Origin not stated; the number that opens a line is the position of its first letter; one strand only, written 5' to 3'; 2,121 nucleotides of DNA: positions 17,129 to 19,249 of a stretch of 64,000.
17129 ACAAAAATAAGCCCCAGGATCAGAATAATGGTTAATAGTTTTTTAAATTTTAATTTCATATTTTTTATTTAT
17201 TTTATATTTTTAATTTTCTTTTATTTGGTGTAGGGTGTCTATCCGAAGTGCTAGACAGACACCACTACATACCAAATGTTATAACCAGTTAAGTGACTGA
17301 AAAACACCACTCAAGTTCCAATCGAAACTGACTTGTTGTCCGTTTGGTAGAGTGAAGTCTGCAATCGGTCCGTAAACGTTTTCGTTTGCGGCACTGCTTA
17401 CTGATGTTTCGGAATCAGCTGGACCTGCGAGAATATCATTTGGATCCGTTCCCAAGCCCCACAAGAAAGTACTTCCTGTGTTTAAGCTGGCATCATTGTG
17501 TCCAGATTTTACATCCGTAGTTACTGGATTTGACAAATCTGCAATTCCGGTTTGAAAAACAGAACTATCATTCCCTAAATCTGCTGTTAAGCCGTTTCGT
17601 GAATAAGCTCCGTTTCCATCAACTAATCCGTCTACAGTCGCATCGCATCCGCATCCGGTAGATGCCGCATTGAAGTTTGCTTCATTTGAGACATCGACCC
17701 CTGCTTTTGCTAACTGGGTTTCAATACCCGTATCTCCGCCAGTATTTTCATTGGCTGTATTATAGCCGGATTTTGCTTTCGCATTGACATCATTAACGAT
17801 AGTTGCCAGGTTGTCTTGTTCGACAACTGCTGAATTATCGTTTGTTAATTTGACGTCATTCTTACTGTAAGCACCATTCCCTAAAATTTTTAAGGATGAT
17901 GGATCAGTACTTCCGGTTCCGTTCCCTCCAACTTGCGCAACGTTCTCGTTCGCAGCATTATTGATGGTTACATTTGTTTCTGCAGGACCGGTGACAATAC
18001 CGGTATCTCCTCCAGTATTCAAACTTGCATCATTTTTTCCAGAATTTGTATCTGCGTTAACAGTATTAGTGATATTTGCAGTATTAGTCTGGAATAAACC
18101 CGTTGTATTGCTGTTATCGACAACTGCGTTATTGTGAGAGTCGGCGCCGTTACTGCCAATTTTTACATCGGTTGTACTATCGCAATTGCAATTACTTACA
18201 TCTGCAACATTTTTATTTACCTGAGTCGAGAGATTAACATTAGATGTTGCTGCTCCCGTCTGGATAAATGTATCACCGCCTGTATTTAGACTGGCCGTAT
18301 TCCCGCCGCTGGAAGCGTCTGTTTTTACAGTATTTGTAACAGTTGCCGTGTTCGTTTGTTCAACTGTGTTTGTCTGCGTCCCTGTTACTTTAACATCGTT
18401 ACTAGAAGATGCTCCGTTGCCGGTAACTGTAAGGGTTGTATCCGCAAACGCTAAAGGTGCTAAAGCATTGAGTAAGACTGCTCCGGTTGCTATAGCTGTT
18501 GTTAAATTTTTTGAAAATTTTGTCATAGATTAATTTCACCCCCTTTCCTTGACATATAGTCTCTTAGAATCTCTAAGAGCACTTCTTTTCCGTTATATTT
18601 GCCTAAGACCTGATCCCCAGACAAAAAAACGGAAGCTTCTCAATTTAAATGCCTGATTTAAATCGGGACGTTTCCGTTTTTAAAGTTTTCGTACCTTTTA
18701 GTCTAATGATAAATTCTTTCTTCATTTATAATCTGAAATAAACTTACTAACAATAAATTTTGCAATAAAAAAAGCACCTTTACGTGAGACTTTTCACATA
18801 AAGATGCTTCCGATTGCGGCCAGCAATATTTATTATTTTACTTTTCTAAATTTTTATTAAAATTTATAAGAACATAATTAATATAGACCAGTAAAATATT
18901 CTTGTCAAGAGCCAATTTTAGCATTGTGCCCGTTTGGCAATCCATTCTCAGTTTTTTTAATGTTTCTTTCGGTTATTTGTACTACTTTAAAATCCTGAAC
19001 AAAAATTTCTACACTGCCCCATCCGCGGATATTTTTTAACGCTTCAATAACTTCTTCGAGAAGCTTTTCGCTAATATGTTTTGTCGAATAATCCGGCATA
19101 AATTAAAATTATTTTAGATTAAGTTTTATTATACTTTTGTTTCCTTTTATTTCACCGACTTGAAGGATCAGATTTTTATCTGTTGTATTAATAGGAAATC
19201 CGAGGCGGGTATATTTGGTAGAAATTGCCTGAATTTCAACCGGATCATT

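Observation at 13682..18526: Three tandem paralogous secreted proteins built from a roughly 90-aa Asn/Thr/Gly-rich module with an NTGGDT-I-TG-A core and paired cysteines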

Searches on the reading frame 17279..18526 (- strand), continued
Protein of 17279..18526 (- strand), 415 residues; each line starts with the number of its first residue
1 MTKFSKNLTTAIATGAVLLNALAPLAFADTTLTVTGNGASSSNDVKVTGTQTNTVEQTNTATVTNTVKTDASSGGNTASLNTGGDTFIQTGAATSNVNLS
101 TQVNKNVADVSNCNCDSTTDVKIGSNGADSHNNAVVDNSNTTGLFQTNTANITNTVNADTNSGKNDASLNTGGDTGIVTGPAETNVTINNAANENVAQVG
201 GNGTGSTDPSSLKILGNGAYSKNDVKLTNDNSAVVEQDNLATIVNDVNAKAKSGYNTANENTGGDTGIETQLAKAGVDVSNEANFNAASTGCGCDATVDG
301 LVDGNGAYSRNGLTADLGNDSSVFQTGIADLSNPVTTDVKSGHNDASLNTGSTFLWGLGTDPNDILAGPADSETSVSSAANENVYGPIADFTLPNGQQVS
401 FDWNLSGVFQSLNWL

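Call 65: search_protein_families(library=ncbifam, proteins=[L001:15041-15634:+, L002:15205-15762:+, L008:11000-11659:+, L064:11871-12425:+, L001:13779-14972:+, L002:13925-15103:+, L001:8544-9179:+], max_evalue=0.1)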
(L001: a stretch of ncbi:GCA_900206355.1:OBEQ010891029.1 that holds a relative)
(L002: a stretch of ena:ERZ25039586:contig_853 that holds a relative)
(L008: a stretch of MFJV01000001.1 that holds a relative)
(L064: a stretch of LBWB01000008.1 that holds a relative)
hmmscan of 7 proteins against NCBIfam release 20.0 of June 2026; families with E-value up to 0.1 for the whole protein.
L001:15041-15634:+ (197 aa): 7 families
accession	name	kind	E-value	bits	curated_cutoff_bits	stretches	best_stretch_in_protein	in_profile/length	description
NF058671.1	sortase_SrtD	exception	2e-19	70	140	1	61-194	66-185/187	class D sortase, LPxTATN-specific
NF033746.1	class_D_sortase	subfamily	2.4e-19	69.5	165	1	61-195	12-132/135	class D sortase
NF033745.1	class_C_sortase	subfamily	6.9e-19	68.5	160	1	61-194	95-218/220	class C sortase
TIGR01076.1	sortase_fam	subfamily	2.5e-15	56.5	39.35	1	61-193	2-124/136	sortase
NF033747.1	class_E_sortase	subfamily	1.2e-09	38.3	160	1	62-195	74-204/211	class E sortase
TIGR03784.1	marine_sortase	equivalog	9.1e-09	35.2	158.25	1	91-184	76-160/174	class GN sortase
NF033748.1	class_F_sortase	subfamily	6.7e-06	25.8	166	1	59-180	11-133/155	class F sortase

L002:15205-15762:+ (185 aa): 8 families
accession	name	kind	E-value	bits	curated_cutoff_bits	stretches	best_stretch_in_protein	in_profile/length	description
NF033745.1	class_C_sortase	subfamily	5.2e-17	62.3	160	1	47-181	94-218/220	class C sortase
NF033746.1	class_D_sortase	subfamily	6.8e-15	55.1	165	1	47-184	11-134/135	class D sortase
NF058671.1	sortase_SrtD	exception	1.5e-14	54.1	140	1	47-182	65-186/187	class D sortase, LPxTATN-specific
TIGR01076.1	sortase_fam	subfamily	4.8e-14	52.3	39.35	1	72-182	19-126/136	sortase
NF033747.1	class_E_sortase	subfamily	1.5e-06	28.2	160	1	47-182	72-204/211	class E sortase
NF033748.1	class_F_sortase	subfamily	2.9e-06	27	166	1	41-167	6-133/155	class F sortase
TIGR03784.1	marine_sortase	equivalog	6.4e-05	22.6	158.25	1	111-170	99-159/174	class GN sortase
NF053836.1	sortase_YLP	equivalog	0.022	14.7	125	1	116-184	124-194/195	putative sortase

L008:11000-11659:+ (219 aa): 7 families
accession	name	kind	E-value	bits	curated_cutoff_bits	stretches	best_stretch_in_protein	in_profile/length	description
NF033747.1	class_E_sortase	subfamily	6.8e-15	55.5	160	1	109-216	84-204/211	class E sortase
NF033746.1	class_D_sortase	subfamily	1.7e-11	44.1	165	1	111-205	23-117/135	class D sortase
NF058671.1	sortase_SrtD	exception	2.8e-11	43.4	140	1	124-205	87-171/187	class D sortase, LPxTATN-specific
TIGR01076.1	sortase_fam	subfamily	4.8e-10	39.4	39.35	1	108-216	10-126/136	sortase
NF033745.1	class_C_sortase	subfamily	1.2e-08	35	160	1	134-215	132-218/220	class C sortase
TIGR03784.1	marine_sortase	equivalog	1.3e-08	34.6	158.25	1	125-205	79-159/174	class GN sortase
NF033748.1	class_F_sortase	subfamily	2.3e-06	27.3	166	1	88-209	6-140/155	class F sortase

L064:11871-12425:+ (184 aa): 7 families
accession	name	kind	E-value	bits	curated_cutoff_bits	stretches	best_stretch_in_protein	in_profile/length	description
NF058671.1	sortase_SrtD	exception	7.3e-13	48.6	140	1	45-171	45-171/187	class D sortase, LPxTATN-specific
TIGR01076.1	sortase_fam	subfamily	7.6e-13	48.4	39.35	1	90-184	27-128/136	sortase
NF033747.1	class_E_sortase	subfamily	1e-11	45.1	160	1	46-182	58-204/211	class E sortase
NF033746.1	class_D_sortase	subfamily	3.1e-11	43.2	165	1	74-182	20-132/135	class D sortase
NF033745.1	class_C_sortase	subfamily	1e-09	38.5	160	1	61-183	95-220/220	class C sortase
NF033748.1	class_F_sortase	subfamily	2.5e-08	33.7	166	1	57-175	9-140/155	class F sortase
TIGR03784.1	marine_sortase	equivalog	1.2e-05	25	158.25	1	95-173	83-161/174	class GN sortase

L001:13779-14972:+ (397 aa): 0 families

L002:13925-15103:+ (392 aa): 0 families

L001:8544-9179:+ (211 aa): 0 families

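Call 93: list_cluster_members(proteins=[P0352, window:17279-18526:-, window:14896-17187:-, window:19109-19699:-])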
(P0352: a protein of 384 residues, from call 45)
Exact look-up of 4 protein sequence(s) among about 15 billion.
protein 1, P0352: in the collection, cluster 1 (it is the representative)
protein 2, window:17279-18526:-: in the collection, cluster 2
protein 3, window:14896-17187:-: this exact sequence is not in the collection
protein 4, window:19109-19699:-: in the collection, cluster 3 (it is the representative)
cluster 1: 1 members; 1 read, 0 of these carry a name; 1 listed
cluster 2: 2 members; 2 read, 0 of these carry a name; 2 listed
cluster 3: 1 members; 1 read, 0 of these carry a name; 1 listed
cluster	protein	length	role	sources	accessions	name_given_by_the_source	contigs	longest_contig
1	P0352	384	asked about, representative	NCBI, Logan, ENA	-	-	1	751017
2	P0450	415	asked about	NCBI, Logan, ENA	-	-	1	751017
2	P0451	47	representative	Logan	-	-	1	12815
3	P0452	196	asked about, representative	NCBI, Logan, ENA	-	-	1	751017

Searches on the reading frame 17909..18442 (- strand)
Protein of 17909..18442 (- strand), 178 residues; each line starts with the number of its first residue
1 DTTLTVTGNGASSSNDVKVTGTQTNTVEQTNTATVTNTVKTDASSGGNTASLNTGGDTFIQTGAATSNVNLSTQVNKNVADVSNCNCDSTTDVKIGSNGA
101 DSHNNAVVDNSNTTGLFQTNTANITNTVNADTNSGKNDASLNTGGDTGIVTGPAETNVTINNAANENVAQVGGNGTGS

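Call 43: predict_structure(alignment_id=A3)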
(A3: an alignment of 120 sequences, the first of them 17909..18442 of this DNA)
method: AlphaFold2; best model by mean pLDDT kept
length: 178 residues; sequences in the alignment: 120
mean_pLDDT: 55.9   pTM: 0.39
mean pLDDT of the five models: 55.9, 53.5, 52.9, 49.0, 44.5
residues with pLDDT >= 90: 0; 70-90: 37; 50-70: 81; < 50: 60
segments of 3 or more residues with pLDDT < 50: 1-21, 77-80, 91-108, 176-178
pLDDT, mean of each block of 10 residues (from residue 1): 35 37 50 56 65 67 70 54 51 38 40 55 67 71 70 74 57 46
secondary structure, 60 per line:
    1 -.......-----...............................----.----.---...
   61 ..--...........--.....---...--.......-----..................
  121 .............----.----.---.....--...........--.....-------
elements in order: E2-8 E14-44 E58-62 E65-75 E78-82 E91-97 E103-133 E147-151 E154-164 E167-171

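Call 46: fold_search(model_id=the predicted structure, library=pdb)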
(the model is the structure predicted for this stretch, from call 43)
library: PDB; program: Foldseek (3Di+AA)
matches with E <= 10: 15; with E <= 0.001: 0
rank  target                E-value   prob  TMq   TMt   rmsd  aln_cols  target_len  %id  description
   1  9u4u_A                2.7e-02  0.08  0.13  0.15  36.8       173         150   13  Structure of the functional amyloid FapC from Pseudomonas sp.UK4 (released 2025-08-06)
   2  7ehk                  3.1e+00  0.00  0.06  0.05  38.4       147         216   15  Crystal structure of C107S mutant of FfIBP (released 2022-03-02)
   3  3jx8_D                3.6e+00  0.00  0.09  0.07  39.5       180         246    9  Crystal structure of Putative lipid binding protein (YP_001304415.1) from Parabacteroides distasonis ATCC 8503 at 2.16 (released 2009-11-10)
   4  4peu                  4.1e+00  0.00  0.07  0.06  40.6       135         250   18  Structure of the polysaccharide lyase-like protein Cthe_2159 from C. thermocellum, native form with Calcium bound (released 2014-10-01)
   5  5awg_E                4.1e+00  0.00  0.09  0.05  38.1       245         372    9  Crystal structure of Hg-bound SufB-SufC-SufD complex from Escherichia coli (released 2015-11-11)
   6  9nqd_0                4.6e+00  0.00  0.07  0.06  40.9       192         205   16  Structure of Pseudomonas FapC Biofilm-Forming Functional Amyloid (released 2025-06-25)
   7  5i04_A                4.9e+00  0.01  0.07  0.03  40.6        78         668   12  Crystal structure of the orphan region of human endoglin/CD105 (released 2017-06-07)
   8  9rkv_M                5.6e+00  0.00  0.07  0.03  37.8       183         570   12  Agrobacterium phage 7-7-1 tail fibers (released 2025-12-10)
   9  9a7k_B                6.0e+00  0.00  0.10  0.05  39.5       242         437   11  Integrative model of SUFB-SUFD by crosslinking MS and deep learning (released 2024-09-18)
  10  1vh4_B                7.7e+00  0.00  0.09  0.04  37.5       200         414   13  Crystal structure of a stabilizer of iron transporter (released 2003-12-30)
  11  5awg_B                8.2e+00  0.00  0.09  0.05  35.9       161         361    9  Crystal structure of Hg-bound SufB-SufC-SufD complex from Escherichia coli (released 2015-11-11)
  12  3ljy_B                8.2e+00  0.00  0.07  0.06  39.7       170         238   16  Crystal structure of putative adhesin (YP_001304413.1) from Parabacteroides distasonis ATCC 8503 at 2.41 A resolution (released 2010-03-02)
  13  9lhn_B                9.3e+00  0.00  0.08  0.06  38.8       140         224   20  Crystal structure of Ice binding protein from Candidatus Cryosericum odellii SMC5 (released 2025-09-03)
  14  2zu0_A                9.3e+00  0.00  0.09  0.04  38.6       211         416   11  Crystal structure of SufC-SufD complex involved in the iron-sulfur cluster biosynthesis (released 2009-03-10)
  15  4nu3_A                9.9e+00  0.00  0.07  0.06  38.5       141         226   14  Crystal structure of mFfIBP, a capping head region swapped mutant of ice-binding protein (released 2014-04-16)

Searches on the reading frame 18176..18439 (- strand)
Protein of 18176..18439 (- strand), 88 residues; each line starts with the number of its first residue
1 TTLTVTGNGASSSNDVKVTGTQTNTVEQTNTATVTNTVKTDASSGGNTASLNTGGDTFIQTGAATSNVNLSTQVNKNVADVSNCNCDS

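Call 45: search_protein_representatives(alignment_id=A4)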
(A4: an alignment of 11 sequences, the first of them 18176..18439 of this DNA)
Query: 11 sequences, 80 profile positions. Proteins with E-value up to 0.001 (for the whole library): 2817; up to 1e-10: 1782; up to 1e-30: 655. The best 150 are listed.
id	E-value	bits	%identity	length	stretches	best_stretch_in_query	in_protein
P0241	4.5e-85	296.4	-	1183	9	3-78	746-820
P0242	8.3e-83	289.1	-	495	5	2-78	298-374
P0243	1.7e-81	284.9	-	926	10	4-74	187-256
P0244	7.6e-79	276.4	-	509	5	3-78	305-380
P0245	2.0e-78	275.1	-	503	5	2-78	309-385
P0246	3.8e-78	274.2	-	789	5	3-78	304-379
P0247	1.8e-76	268.8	-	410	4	3-79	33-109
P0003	2.5e-76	268.4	-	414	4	1-80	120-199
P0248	2.1e-75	265.4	-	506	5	2-78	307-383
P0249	8.4e-75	263.5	-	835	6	2-78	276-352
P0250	4.0e-74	261.3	-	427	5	1-78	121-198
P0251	4.0e-74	261.3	-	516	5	2-78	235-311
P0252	4.8e-71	251.4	-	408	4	3-78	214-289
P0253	8.5e-71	250.6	-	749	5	2-77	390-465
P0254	9.9e-71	250.4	-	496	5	2-79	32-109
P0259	3.9e-69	245.3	-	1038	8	3-78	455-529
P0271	1.4e-65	233.9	-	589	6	4-74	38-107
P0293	2.1e-63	226.9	-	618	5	3-78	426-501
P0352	1.1e-56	205.4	-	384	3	1-79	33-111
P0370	1.3e-55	201.9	-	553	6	5-75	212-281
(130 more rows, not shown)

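Call 53: search_solved_structures(query=A4, max_evalue=10, show_alignments=2)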
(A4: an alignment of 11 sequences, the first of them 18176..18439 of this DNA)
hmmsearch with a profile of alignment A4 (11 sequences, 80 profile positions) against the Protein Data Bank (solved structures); distinct sequences matched with E-value up to 10: 0.

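Call 62: find_encoding_contigs(protein=P0352, flank=1000, max_places=3)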
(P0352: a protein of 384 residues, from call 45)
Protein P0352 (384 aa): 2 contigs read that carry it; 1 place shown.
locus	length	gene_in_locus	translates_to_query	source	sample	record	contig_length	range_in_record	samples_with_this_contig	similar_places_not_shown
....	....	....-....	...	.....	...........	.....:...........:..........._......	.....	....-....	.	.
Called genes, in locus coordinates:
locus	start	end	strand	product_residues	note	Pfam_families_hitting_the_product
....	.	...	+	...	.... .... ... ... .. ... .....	-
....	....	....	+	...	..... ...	-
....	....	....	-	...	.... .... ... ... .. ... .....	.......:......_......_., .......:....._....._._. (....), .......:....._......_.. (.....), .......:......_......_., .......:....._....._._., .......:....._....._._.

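Call 72: list_cluster_members(proteins=[P0241, P0243, P0259, P0271, P0242, P0249, P0370, P0293])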
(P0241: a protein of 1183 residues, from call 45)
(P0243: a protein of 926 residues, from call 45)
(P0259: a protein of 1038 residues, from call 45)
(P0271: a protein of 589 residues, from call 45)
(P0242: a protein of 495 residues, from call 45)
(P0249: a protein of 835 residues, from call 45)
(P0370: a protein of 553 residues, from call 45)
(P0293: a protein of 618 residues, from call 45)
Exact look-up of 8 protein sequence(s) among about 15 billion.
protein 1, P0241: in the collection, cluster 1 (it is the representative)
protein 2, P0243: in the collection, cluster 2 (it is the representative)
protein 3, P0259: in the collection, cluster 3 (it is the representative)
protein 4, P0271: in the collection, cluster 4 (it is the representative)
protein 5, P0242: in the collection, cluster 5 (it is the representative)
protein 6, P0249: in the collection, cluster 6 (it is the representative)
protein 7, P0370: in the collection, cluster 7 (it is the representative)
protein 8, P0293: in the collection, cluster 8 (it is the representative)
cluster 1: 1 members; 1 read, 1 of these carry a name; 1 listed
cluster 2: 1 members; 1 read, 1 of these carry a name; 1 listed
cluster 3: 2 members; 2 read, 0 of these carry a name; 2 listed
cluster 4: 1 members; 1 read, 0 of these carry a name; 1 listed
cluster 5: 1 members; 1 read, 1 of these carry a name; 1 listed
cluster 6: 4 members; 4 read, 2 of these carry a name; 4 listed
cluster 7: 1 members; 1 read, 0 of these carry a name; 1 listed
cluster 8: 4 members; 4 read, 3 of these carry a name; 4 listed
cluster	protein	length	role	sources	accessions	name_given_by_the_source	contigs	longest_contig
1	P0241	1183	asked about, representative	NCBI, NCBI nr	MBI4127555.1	MAG: hypothetical protein HY459_00640 [Parcubacteria group bacterium] | hypothetical protein [Parcubacteria group bacterium]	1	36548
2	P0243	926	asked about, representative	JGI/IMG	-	hypothetical protein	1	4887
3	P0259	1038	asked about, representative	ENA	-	-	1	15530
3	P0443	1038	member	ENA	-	-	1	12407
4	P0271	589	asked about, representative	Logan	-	-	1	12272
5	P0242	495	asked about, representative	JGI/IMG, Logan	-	hypothetical protein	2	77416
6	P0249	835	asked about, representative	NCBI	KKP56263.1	MAG: hypothetical protein UR48_C0037G0001, partial [Microgenomates group bacterium ...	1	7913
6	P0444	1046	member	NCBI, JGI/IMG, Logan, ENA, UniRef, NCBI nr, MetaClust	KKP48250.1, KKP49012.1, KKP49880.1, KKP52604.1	MAG: hypothetical protein UR39_C0001G0045 [Candidatus Woesebacteria bacterium ... | Uncharacterized protein n=1 Tax=Candidatus Woesebacteria bacterium GW2011_GWA2_33_28 ... | MAG: hypothetical protein UR38_C0001G0046 [Candidatus Woesebacteria bacterium ...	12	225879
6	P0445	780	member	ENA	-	-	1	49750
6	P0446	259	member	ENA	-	-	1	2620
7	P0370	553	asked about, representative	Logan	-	-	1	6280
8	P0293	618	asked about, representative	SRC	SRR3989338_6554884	-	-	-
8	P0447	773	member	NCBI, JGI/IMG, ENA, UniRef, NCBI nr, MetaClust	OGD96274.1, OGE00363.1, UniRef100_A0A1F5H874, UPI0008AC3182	hypothetical protein A3B54_01480 [Candidatus Curtissbacteria bacterium ... | Uncharacterized protein n=1 Tax=Candidatus Curtissbacteria bacterium ... | MAG: hypothetical protein A3E71_02300 [Candidatus Curtissbacteria bacterium ...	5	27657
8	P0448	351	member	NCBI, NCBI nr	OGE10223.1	hypothetical protein A3H87_04380 [Candidatus Curtissbacteria bacterium ... | MAG: hypothetical protein A3H87_04380 [Candidatus Curtissbacteria bacterium ...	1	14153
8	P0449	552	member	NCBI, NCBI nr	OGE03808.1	hypothetical protein A3G16_05030 [Candidatus Curtissbacteria bacterium ... | MAG: hypothetical protein A3G16_05030 [Candidatus Curtissbacteria bacterium ...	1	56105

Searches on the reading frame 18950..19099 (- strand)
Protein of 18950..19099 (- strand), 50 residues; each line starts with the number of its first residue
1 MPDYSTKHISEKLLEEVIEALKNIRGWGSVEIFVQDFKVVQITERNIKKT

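Call 39: search_protein_families(library=pfam, proteins=[window:18950-19099:-], max_evalue=0.01)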
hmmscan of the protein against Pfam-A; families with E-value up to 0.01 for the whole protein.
window:18950-19099:- (50 aa): 1 family
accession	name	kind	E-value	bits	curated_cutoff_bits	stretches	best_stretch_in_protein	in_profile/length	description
PF10055.14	DUF2292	-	1.2e-07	31.6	22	1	14-42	2-29/37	Uncharacterized small protein (DUF2292)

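Call 65: search_protein_families(library=ncbifam, proteins=[window:18950-19099:-], max_evalue=0.1)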
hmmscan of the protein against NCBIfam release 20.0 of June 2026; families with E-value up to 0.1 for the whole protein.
window:18950-19099:- (50 aa): 1 family
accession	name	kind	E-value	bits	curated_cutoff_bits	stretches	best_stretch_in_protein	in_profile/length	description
NF033785.1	sulfur_OscA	equivalog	8.3e-05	22.5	85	1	13-45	16-46/60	sulfur starvation response protein OscA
